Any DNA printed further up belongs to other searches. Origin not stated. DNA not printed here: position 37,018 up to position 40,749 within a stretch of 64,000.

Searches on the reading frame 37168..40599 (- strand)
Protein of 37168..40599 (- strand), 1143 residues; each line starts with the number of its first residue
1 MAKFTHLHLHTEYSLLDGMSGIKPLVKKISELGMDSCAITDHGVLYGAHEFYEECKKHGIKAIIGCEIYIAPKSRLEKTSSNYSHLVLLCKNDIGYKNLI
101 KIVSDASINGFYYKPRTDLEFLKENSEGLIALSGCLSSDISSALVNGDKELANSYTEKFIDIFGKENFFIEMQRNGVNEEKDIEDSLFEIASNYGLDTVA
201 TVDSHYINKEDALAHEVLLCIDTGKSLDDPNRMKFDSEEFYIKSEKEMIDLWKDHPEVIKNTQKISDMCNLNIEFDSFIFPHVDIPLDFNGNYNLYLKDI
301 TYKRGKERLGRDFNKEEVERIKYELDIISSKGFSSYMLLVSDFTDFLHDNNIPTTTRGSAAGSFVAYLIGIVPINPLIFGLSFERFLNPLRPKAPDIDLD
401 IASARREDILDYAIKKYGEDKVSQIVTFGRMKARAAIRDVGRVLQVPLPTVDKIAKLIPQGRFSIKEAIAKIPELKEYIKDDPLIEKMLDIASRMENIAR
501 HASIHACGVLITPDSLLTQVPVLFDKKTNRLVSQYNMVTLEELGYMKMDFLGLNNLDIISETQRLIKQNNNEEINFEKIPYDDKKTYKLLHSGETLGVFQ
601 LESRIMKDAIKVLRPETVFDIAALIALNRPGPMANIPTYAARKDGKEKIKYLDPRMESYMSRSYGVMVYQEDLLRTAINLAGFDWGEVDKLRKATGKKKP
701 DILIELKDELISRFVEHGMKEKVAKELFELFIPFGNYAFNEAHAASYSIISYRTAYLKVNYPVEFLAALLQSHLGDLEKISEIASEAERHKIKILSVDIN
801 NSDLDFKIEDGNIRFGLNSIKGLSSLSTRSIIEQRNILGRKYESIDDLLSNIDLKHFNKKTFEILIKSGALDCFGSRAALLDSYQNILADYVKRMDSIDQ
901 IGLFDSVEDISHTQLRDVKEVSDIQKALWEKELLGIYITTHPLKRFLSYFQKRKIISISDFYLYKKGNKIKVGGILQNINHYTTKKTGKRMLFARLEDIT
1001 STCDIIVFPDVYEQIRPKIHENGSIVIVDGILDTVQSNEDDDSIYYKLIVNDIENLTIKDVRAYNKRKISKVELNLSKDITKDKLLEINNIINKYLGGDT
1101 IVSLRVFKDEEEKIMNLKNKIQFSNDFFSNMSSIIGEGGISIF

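Call 67: search_protein_families(library=pfam, proteins=[window:37168-40599:-], max_evalue=0.00001)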
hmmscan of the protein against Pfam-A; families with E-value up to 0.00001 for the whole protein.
window:37168-40599:- (1143 aa): 5 families
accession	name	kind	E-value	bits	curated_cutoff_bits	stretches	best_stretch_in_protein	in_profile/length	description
PF07733.18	DNA_pol3_alpha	-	7.9e-83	278.5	23.9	1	296-552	2-260/260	Bacterial DNA polymerase III alpha NTPase domain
PF02811.25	PHP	-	4e-55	187.1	26.4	1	6-174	1-163/164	PHP domain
PF17657.6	DNA_pol3_finger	-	2.1e-53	180.5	22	1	555-717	1-165/166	Bacterial DNA polymerase III alpha subunit finger domain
PF14579.12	HHH_6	-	1.5e-23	83.2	25.6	1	791-878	1-88/90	Helix-hairpin-helix motif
PF01336.31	tRNA_anti-codon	-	1.4e-06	28.6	27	1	971-1055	2-74/75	OB-fold nucleic acid binding domain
